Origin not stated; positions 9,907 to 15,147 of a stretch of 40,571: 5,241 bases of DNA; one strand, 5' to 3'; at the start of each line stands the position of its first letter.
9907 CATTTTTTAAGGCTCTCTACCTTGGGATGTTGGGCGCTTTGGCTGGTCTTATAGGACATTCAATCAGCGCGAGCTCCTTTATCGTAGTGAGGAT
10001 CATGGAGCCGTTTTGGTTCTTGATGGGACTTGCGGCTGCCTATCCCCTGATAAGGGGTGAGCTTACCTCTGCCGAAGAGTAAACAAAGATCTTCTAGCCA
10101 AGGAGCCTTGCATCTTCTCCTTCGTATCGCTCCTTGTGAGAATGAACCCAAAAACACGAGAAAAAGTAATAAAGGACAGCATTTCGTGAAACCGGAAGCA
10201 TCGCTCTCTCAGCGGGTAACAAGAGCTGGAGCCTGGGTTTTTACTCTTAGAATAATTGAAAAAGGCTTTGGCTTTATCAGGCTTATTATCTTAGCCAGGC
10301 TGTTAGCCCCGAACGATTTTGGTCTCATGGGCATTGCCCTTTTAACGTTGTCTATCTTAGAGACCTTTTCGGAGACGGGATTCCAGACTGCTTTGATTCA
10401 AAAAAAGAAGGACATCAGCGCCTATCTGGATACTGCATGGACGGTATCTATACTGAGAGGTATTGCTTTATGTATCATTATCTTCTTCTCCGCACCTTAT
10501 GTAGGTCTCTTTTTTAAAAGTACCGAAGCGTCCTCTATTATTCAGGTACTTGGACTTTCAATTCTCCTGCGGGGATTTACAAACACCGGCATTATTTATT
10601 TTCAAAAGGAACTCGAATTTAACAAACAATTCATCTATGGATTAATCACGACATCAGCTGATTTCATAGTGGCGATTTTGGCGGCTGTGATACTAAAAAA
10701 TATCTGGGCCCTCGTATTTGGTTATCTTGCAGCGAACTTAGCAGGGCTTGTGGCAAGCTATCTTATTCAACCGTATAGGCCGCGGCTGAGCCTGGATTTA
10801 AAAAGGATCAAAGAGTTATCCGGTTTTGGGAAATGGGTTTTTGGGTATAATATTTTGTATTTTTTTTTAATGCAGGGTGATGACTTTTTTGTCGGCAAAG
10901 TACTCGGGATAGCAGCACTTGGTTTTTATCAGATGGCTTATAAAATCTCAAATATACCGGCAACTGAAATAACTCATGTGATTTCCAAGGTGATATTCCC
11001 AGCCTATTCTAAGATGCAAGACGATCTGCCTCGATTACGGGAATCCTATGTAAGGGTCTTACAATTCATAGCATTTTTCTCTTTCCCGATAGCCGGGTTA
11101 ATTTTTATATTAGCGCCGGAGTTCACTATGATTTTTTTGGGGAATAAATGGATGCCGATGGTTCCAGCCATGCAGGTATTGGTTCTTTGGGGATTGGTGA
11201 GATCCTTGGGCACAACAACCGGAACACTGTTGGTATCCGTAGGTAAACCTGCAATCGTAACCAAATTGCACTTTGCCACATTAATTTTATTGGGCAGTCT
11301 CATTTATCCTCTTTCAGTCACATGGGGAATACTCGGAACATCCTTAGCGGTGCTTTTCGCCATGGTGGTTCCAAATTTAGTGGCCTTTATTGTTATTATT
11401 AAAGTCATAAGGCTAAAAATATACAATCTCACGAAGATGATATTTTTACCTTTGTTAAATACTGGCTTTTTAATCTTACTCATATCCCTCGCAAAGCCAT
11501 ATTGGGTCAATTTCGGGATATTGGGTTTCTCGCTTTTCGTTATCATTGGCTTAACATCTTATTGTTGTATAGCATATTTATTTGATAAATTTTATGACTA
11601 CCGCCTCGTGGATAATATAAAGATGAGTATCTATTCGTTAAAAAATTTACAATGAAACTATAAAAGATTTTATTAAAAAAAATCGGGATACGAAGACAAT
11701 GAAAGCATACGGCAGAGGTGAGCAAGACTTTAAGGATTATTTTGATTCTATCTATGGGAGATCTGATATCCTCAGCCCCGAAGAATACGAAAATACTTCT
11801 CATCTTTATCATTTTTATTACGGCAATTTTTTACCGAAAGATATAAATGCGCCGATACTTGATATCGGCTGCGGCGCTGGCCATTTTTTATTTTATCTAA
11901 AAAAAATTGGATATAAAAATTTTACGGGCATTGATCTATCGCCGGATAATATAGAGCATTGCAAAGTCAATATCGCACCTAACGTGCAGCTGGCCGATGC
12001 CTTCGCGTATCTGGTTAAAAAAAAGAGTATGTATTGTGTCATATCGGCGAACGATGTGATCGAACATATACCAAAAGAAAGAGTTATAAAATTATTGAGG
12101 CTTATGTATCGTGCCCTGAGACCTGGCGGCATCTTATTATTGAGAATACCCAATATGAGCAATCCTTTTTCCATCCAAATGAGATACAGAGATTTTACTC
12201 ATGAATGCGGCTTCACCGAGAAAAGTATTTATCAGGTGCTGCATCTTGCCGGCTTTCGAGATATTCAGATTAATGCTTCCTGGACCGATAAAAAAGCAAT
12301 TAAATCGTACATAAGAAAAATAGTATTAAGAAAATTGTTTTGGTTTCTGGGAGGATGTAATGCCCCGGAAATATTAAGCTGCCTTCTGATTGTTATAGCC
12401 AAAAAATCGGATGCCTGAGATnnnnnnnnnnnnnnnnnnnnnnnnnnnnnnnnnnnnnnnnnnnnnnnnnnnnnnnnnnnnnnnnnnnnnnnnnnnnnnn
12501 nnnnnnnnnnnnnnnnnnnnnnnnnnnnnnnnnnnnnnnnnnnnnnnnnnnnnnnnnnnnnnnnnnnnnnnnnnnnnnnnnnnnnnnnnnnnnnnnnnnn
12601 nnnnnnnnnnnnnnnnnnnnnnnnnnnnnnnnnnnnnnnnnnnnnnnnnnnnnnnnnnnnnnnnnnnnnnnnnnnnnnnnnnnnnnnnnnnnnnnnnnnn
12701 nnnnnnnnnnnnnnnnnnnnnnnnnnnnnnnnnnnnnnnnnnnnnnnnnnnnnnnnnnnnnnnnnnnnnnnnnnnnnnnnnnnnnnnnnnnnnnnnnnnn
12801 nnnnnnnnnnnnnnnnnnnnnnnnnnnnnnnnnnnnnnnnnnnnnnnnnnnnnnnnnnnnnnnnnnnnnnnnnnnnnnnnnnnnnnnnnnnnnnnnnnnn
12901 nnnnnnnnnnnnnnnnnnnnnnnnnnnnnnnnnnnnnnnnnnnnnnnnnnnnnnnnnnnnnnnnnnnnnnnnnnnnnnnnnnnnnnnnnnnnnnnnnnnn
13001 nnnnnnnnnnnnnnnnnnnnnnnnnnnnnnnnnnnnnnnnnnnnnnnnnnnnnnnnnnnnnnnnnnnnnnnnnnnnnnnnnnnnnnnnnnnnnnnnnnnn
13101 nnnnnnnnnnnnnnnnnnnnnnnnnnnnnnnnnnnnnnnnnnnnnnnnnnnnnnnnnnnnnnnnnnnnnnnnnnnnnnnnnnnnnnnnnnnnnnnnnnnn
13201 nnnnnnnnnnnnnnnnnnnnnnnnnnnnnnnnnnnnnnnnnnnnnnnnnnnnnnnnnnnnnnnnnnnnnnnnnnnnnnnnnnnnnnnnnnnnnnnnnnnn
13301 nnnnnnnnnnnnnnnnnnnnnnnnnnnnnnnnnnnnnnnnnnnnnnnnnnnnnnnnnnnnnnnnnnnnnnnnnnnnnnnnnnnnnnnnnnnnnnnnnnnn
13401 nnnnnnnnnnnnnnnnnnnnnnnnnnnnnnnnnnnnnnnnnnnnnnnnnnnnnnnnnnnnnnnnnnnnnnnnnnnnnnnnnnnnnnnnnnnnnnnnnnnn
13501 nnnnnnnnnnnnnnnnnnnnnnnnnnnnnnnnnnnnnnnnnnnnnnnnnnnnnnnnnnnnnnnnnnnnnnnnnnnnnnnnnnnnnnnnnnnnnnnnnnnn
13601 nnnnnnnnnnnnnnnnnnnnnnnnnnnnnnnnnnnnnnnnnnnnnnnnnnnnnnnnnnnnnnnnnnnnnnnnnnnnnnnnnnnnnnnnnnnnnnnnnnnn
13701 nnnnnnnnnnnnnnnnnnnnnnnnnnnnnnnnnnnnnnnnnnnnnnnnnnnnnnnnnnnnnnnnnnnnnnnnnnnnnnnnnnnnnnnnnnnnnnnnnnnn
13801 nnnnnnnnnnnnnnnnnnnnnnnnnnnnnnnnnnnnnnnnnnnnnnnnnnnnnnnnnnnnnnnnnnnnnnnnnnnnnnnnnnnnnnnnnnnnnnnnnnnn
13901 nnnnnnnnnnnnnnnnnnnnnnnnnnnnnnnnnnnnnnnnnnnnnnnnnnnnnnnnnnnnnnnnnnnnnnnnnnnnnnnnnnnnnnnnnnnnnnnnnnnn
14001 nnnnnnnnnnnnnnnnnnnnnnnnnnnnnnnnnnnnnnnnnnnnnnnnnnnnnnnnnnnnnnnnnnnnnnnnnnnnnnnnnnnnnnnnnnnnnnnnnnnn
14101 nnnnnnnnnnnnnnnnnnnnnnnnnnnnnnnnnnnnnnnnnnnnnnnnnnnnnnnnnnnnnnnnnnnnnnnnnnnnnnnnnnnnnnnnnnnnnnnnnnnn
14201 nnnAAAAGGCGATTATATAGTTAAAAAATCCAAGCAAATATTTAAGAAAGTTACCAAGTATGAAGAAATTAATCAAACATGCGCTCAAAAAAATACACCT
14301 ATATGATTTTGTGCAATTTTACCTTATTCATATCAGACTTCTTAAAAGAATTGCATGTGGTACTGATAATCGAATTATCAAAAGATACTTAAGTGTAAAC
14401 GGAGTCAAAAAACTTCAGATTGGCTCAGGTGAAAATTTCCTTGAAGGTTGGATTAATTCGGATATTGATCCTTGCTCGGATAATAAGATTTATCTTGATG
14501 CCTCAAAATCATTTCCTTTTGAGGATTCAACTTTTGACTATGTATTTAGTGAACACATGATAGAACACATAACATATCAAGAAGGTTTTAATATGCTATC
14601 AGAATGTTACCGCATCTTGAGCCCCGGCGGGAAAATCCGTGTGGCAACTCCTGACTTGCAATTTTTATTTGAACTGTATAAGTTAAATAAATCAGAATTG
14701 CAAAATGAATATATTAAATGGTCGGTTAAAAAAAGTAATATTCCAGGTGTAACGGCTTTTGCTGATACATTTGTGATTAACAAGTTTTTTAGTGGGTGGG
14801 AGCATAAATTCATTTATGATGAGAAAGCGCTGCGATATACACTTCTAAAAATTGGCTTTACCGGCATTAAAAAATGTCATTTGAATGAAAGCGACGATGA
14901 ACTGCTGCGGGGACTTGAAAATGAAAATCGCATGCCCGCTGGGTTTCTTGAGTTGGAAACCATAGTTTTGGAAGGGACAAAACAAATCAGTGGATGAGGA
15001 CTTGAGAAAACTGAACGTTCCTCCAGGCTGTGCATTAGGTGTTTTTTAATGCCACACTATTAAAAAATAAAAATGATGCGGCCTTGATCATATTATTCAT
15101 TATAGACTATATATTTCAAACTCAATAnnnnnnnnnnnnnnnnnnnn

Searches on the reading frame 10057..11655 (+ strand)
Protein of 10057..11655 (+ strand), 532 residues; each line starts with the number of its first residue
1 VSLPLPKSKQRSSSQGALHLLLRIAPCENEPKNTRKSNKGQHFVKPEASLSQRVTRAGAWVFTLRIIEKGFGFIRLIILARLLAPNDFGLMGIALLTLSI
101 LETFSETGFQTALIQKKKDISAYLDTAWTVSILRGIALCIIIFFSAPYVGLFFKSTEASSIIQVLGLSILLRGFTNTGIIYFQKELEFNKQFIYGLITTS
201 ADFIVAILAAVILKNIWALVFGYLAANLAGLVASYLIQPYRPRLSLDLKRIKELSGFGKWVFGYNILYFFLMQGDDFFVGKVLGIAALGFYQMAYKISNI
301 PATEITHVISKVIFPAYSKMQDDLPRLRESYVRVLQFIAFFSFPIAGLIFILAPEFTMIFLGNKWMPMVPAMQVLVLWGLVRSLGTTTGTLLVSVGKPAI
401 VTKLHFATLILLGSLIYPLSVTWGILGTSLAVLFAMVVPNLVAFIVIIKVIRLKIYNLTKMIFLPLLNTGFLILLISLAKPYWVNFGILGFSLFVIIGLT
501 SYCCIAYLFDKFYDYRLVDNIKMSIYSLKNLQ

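Call 5: search_protein_families(library=pfam, proteins=[window:10057-11655:+], max_evalue=0.01)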
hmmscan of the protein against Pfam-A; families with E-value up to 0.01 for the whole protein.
window:10057-11655:+ (532 aa): 2 families
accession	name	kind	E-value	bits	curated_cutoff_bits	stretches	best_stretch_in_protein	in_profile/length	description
PF13440.11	Polysacc_synt_3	-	1.7e-87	293.8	23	1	78-370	1-293/293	Polysaccharide biosynthesis protein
PF01943.22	Polysacc_synt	-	4.3e-37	128.5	28.2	1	56-321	3-274/274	Polysaccharide biosynthesis protein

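Call 6: search_protein_families(library=ncbifam, proteins=[window:10057-11655:+], max_evalue=0.01)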
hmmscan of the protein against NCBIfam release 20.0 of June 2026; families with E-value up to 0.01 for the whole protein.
window:10057-11655:+ (532 aa): 3 families
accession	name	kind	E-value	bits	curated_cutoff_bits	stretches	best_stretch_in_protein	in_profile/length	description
NF007773.0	PRK10459.1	equivalog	5.7e-68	230.1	273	1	49-511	2-469/492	MOP flippase family protein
NF047674.1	TeichurnBiosyTuaB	equivalog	1.4e-48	166.2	580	1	73-506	27-466/469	teichuronic acid biosynthesis protein TuaB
NF058658.1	Oglyco_Wzx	exception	3.7e-39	135.1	720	1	67-478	23-432/478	O-glycosylation flippase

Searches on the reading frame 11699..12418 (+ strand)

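Call 5: search_protein_families(library=pfam, proteins=[window:11699-12418:+], max_evalue=0.01)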
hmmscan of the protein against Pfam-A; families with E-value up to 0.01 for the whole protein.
window:11699-12418:+ (239 aa): 11 families
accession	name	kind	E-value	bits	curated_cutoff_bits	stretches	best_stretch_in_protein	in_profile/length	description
PF13489.12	Methyltransf_23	-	2e-20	73.6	27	1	48-190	21-163/164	Methyltransferase domain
PF13649.12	Methyltransf_25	-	6e-17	62.6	27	1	53-144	1-97/97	Methyltransferase domain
PF08241.18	Methyltransf_11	-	7.8e-15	55.7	21.2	1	54-147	1-94/95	Methyltransferase domain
PF08242.18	Methyltransf_12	-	1.1e-12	48.9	30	1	54-146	1-98/98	Methyltransferase domain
PF13847.12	Methyltransf_31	-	2.1e-11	44.1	27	1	50-158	4-119/145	Methyltransferase domain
PF02353.26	CMAS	-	2.1e-05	24.4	27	1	53-191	66-203/273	Mycolic acid cyclopropane synthetase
PF06325.19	PrmA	-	4e-05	23.7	22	1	52-147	164-257/296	Ribosomal protein L11 methyltransferase (PrmA)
PF03291.22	mRNA_G-N7_MeTrfase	-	0.00069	19.3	26.6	0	51-91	63-103/315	mRNA (guanine-N(7))-methyltransferase domain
PF07021.18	MetW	-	0.0021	18.2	21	1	53-103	17-66/193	Methionine biosynthesis protein MetW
PF03848.20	TehB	-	0.0021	17.9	20.4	1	53-148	34-132/193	Tellurite resistance protein TehB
PF05175.20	MTS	-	0.0089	16.1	23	0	45-96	27-79/170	Methyltransferase small domain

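Call 6: search_protein_families(library=ncbifam, proteins=[window:11699-12418:+], max_evalue=0.01)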
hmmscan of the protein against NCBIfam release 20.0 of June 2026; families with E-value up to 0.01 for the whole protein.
window:11699-12418:+ (239 aa): 35 families (the best 25 are shown)
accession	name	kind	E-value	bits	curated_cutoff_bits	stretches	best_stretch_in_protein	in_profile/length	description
TIGR01983.1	UbiG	equivalog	2.8e-09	36.6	102.95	1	51-149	51-152/228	bifunctional 2-polyprenyl-6-hydroxyphenol methylase/3-demethylubiquinol 3-O-methyltransferase UbiG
NF045667.1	MTase_DVU1556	equivalog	4.2e-09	36.2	155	1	49-148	22-119/213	DVU_1556 family methyltransferase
NF041536.1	ArsM_DUF2284_UU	exception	9e-09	34.2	575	1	52-192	79-228/459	arsenite methyltransferase/DUF2284 domain selenoprotein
TIGR02072.1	BioC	equivalog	4.2e-08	33.3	184.95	1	48-152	33-136/244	malonyl-ACP O-methyltransferase BioC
NF002463.0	PRK01683.1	equivalog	5e-07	29.6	297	1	50-163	32-144/258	trans-aconitate 2-methyltransferase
NF008992.0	PRK12335.1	equivalog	2.5e-06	26.9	303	1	52-164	125-239/289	SAM-dependent methyltransferase TehB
NF043040.1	corrin_prot_MT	hypoth_equivalog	5.1e-06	26.1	180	1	51-148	43-147/216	corrinoid protein-associated methyltransferase CpaM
NF040538.1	methyl_ArsM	equivalog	5.3e-06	25.8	500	1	105-201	166-266/356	arsinothricin biosynthesis methyltransferase ArsM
NF041537.1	ArsM_AhpD_UU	exception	8.5e-06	24.8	510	1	53-192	80-228/345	arsenite methyltransferase/AhpD domain selenoprotein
NF041820.1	daptide_MTase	equivalog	1.5e-05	24.6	175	1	49-154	36-148/243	daptide-type RiPP biosynthesis methyltransferase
TIGR04345.1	ovoA_Cterm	equivalog_domain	0.00011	21.8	170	0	44-87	37-78/242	putative 4-mercaptohistidine N1-methyltransferase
NF008823.0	PRK11873.1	subfamily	0.00014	21.5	263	1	53-197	81-234/272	arsenite methyltransferase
TIGR00740.1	TIGR00740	equivalog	0.00019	21.2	193.3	1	43-161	49-172/239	carboxy-S-adenosyl-L-methionine synthase CmoA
TIGR04074.1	bacter_Hen1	equivalog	0.0002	20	340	1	52-154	285-397/462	3' terminal RNA ribose 2'-O-methyltransferase Hen1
TIGR00406.1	prmA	equivalog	0.00023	20.7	183.15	1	52-148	162-257/288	50S ribosomal protein L11 methyltransferase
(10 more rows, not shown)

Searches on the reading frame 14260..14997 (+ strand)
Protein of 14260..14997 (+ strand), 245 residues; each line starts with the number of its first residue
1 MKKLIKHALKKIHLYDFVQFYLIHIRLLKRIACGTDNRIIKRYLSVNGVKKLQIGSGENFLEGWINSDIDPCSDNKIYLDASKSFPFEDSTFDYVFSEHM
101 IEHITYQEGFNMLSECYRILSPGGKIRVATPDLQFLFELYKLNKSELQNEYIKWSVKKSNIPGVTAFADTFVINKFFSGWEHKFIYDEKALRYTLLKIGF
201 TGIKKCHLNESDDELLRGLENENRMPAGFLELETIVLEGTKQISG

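Call 5: search_protein_families(library=pfam, proteins=[window:14260-14997:+], max_evalue=0.01)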
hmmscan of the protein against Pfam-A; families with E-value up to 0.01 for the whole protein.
window:14260-14997:+ (245 aa): 6 families
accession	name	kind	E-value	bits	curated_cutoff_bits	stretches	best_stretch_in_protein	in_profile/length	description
PF08241.18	Methyltransf_11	-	5.7e-09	36.9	21.2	1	80-126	50-93/95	Methyltransferase domain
PF13649.12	Methyltransf_25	-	2e-06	28.8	27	1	83-124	56-97/97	Methyltransferase domain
PF20922.3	Anamorsin_N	-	0.00063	19.9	27.1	1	86-130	46-89/163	Anamorsin, N-terminal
PF13489.12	Methyltransf_23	-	0.0013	18.9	27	1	83-146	73-124/164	Methyltransferase domain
PF13847.12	Methyltransf_31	-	0.0015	18.7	27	1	81-146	63-128/145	Methyltransferase domain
PF08242.18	Methyltransf_12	-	0.0028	18.8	30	1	83-126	60-98/98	Methyltransferase domain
